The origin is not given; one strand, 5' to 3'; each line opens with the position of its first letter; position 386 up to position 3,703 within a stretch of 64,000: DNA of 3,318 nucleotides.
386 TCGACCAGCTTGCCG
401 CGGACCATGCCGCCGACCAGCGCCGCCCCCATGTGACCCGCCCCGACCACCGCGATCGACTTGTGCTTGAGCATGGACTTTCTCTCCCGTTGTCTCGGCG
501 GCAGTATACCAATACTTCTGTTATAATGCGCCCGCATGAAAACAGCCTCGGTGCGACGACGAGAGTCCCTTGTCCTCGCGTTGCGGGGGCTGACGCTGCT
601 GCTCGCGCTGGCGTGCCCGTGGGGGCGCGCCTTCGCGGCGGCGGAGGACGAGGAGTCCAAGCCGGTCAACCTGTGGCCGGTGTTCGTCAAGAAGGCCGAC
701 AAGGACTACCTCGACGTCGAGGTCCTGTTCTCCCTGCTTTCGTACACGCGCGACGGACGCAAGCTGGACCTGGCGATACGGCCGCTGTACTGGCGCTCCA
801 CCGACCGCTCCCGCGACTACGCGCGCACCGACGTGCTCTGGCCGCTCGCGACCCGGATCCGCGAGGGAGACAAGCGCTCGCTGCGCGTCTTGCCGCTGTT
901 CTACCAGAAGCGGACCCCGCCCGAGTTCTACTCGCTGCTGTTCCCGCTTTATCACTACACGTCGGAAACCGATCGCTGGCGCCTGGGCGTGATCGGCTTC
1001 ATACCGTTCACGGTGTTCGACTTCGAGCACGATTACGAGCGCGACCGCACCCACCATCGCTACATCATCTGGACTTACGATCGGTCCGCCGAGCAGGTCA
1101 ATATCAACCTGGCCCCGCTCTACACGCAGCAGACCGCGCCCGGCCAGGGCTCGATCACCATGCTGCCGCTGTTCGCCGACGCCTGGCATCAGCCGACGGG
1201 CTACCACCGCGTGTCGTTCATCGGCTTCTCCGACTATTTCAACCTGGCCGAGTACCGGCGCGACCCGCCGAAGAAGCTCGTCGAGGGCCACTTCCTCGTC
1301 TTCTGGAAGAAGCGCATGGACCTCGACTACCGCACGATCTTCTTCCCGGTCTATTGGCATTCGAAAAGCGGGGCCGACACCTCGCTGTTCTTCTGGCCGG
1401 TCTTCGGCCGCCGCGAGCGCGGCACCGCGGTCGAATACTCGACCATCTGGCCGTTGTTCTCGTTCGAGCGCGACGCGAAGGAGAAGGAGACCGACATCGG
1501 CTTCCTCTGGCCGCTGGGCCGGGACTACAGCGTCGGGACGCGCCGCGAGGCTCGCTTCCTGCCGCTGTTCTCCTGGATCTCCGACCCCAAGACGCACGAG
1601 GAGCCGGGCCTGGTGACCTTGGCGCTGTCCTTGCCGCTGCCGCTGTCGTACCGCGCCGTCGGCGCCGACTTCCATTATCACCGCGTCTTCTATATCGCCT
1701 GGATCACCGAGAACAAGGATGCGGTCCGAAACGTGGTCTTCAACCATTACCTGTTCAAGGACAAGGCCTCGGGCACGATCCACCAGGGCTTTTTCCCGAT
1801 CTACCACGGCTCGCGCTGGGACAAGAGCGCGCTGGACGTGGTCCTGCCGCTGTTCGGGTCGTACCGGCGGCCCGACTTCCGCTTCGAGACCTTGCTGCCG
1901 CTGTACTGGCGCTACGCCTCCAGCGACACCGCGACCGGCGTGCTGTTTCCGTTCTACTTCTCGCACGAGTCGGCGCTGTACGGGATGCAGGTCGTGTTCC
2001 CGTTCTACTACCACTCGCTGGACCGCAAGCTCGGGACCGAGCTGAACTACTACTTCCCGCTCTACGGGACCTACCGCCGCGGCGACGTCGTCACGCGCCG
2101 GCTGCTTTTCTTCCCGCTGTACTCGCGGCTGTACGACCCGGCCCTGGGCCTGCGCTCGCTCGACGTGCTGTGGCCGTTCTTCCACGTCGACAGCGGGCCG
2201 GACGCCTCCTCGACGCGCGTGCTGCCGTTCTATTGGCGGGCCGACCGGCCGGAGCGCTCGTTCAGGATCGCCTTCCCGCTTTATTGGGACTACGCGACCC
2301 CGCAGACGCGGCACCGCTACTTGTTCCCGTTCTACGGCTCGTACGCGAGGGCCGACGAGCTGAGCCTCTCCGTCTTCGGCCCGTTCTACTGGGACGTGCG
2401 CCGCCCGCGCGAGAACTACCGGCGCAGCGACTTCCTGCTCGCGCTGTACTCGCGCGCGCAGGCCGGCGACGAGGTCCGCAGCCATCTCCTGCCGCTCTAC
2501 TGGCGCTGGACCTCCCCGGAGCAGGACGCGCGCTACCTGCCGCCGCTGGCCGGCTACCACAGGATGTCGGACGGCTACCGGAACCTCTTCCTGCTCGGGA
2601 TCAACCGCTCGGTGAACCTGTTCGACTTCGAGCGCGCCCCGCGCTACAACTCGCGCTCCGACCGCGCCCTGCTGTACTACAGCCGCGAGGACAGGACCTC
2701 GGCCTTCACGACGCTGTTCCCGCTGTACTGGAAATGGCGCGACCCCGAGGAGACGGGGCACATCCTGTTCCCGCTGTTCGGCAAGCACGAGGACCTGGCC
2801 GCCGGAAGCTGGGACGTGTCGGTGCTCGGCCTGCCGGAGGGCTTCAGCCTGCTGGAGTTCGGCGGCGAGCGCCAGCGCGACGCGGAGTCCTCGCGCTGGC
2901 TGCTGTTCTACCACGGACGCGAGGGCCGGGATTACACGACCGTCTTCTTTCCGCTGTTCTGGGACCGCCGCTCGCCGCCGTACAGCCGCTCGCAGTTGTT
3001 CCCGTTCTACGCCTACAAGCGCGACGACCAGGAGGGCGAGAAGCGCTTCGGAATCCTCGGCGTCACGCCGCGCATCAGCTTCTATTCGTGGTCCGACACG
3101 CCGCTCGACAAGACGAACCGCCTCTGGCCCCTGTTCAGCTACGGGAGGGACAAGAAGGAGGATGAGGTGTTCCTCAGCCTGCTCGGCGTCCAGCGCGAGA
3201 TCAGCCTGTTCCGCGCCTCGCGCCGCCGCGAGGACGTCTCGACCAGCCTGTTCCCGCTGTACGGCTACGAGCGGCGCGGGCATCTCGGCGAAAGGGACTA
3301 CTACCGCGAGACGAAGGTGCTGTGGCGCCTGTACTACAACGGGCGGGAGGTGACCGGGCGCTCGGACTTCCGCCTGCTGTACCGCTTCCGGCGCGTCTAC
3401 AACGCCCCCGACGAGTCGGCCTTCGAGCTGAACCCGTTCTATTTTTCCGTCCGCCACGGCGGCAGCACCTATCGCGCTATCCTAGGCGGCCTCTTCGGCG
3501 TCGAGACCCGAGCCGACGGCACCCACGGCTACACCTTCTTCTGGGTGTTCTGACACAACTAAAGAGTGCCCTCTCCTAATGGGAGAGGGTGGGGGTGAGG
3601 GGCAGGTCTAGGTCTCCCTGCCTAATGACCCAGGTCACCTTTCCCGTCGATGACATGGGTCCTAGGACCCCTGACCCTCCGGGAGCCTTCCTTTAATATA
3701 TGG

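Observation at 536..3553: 1005-aa secreted protein made of ~35-40 aromatic (FPLYW/FPFYG) repeats, ending in a C-terminal Phe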

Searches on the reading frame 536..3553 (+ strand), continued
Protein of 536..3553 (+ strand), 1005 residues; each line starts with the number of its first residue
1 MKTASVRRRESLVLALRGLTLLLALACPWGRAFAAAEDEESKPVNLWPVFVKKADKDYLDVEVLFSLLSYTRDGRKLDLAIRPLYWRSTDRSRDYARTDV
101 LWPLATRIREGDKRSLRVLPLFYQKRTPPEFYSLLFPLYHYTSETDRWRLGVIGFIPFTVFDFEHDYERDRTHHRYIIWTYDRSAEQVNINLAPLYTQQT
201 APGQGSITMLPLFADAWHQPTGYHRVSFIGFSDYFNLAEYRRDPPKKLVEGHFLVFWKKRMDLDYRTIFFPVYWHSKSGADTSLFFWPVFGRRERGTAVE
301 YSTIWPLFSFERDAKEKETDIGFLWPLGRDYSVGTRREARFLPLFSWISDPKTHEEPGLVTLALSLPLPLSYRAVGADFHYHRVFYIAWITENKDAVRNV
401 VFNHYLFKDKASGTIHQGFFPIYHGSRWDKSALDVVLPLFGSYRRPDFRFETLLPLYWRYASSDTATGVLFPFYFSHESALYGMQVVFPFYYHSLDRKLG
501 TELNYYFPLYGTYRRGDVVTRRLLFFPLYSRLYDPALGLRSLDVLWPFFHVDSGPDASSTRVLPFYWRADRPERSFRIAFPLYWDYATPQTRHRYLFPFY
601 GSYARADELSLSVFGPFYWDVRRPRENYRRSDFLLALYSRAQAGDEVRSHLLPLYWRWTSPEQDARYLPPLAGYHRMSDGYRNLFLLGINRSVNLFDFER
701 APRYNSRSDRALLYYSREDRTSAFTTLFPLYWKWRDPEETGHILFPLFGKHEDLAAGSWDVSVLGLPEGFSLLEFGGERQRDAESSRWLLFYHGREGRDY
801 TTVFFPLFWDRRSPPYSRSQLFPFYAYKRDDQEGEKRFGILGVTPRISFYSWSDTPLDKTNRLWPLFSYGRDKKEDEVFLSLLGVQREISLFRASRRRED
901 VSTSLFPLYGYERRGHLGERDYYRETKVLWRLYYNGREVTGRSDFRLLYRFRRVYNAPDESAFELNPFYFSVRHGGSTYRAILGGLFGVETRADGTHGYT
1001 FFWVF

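Call 92: find_homologous_proteins(query=A1, max_evalue=0.00001)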
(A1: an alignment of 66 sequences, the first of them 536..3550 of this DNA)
Query A1 (66 sequences) (1005 aa, profile of the alignment): 136 proteins with E <= 0.00001 among 8000 candidates; the best 120 are listed.
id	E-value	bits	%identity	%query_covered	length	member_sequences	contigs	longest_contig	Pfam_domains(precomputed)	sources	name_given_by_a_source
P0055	0.0e+0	1486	22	83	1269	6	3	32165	-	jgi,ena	jgi:hypothetical protein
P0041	0.0e+0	1486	23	82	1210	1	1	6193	-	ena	-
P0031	0.0e+0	1475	22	74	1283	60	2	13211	-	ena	-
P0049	0.0e+0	1474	24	85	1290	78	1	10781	-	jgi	jgi:hypothetical protein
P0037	0.0e+0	1466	22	81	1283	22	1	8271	-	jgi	-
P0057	0.0e+0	1460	21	75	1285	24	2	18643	-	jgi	jgi:hypothetical protein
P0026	0.0e+0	1456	25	62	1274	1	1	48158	-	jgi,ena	-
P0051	0.0e+0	1441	26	59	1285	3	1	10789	-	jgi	-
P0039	0.0e+0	1394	24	78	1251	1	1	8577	-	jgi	jgi:hypothetical protein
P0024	0.0e+0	1392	22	81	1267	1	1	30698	-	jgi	jgi:hypothetical protein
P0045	0.0e+0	1388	23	77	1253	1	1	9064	-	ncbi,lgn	-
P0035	0.0e+0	1367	22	79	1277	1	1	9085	-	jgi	jgi:hypothetical protein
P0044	0.0e+0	1364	24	81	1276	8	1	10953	-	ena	-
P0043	0.0e+0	1332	22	93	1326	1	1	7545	-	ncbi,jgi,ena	jgi:hypothetical protein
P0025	0.0e+0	1291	22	78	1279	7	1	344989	-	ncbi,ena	-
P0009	0.0e+0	1268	22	95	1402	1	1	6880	-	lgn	-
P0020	0.0e+0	1248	23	75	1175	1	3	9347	PF01683.24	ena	-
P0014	0.0e+0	1224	22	77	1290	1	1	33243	-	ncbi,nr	ncbi:MAG: hypothetical protein KC503_39440 [Myxococcales bacterium]|nr:hypothetical protein [Myxococ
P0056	1.5e-292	992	23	65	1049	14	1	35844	-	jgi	jgi:hypothetical protein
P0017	9.3e-265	900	22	87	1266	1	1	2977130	-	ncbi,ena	-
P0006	5.0e-217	742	24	95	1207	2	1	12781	-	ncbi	ncbi:MAG: hypothetical protein ACYTFG_01040 [Planctomycetota bacterium]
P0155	3.4e-202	692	23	76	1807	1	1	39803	-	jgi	jgi:hypothetical protein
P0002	2.4e-157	544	60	97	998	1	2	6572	-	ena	-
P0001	1.0e-156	542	100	100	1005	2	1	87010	-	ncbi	-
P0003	1.8e-147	511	39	99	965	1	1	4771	-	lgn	-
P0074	2.8e-143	497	25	78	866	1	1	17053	-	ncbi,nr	ncbi:MAG: hypothetical protein HYZ73_06320 [Elusimicrobia bacterium]|nr:hypothetical protein [Elusim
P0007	2.3e-139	484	26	74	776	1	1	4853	-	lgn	-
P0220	7.4e-138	479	25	39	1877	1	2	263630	-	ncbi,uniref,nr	ncbi:hypothetical protein CH373_09360 [Leptospira perolatii]|uniref:Uncharacterized protein n=1 Tax=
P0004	1.1e-119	419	28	75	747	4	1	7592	-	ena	-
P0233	1.6e-84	303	24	48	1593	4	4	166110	-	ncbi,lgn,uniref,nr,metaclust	ncbi:hypothetical protein LEP1GSC193_4195 [Leptospira alstonii serovar Pingchang str. 80-412]|uniref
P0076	1.3e-71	260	21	62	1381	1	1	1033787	-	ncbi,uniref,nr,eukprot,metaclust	ncbi:hypothetical protein DLAC_11106 [Tieghemostelium lacteum]|uniref:Uncharacterized protein n=1 Ta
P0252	2.2e-51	193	25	24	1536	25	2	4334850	-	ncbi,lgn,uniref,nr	ncbi:LA_1737 family protein [Leptospira noguchii]|uniref:LA_1737 family protein n=1 Tax=Leptospira n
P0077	1.0e-50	191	25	27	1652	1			PF27811.1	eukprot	eukprot:gene3812-4742_t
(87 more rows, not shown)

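Call 96: search_protein_families(library=pfam, proteins=[L001:5671-5973:+], max_evalue=1)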
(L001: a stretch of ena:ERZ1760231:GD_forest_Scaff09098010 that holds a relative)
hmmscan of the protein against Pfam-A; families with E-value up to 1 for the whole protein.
L001:5671-5973:+ (101 aa): 3 families
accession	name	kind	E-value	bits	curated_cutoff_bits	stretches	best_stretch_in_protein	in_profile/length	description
PF04355.18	BamE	-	0.00014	22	23.2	1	26-89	8-69/71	Outer membrane protein assembly factor BamE domain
PF17164.10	DUF5122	-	0.048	14.4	27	1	72-87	17-32/36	Domain of unknown function (DUF5122) beta-propeller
PF13627.12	LptM_cons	-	0.26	11.6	27.3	1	3-15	2-14/23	LPS-assembly lipoprotein LptM, conserved region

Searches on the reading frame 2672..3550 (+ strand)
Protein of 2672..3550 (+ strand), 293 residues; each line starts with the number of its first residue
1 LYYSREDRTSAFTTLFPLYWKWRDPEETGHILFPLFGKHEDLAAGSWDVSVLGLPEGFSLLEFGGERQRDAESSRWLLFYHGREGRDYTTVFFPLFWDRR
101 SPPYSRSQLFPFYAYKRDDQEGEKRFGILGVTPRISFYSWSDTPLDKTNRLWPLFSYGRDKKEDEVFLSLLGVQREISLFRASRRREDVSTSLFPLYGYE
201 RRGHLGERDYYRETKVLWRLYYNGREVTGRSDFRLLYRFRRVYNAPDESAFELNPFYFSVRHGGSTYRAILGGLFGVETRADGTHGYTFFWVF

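Call 84: predict_structure(alignment_id=A2)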
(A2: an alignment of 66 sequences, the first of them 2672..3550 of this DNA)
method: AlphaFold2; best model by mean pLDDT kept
length: 293 residues; sequences in the alignment: 66
mean_pLDDT: 91.5   pTM: 0.63
mean pLDDT of the five models: 91.5, 90.7, 89.6, 88.8, 87.6
residues with pLDDT >= 90: 201; 70-90: 88; 50-70: 3; < 50: 1
segments of 3 or more residues with pLDDT < 50: none
pLDDT, mean of each block of 10 residues (from residue 1): 97 97 98 96 96 87 94 95 97 96 97 96 93 86 82 85 92 83 94 90 89 81 87 86 92 93 96 94 95 59
secondary structure, 60 per line:
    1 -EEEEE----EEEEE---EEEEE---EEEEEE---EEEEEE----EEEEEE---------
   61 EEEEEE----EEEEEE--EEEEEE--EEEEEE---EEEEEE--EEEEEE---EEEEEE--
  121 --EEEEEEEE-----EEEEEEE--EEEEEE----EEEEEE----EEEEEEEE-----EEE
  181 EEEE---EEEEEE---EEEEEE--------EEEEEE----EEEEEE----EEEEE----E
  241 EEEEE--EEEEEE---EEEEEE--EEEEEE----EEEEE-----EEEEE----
elements in order: E2-6 E11-15 E19-23 E27-32 E36-41 E46-51 E61-66 E71-76 E79-84 E87-92 E96-101 E104-109 E113-118 E123-130 E136-142 E145-150 E155-160 E165-172 E178-184 E188-193 E197-202 E211-216 E221-226 E231-235 E240-245 E248-253 E257-262 E265-270 E275-279 E285-289
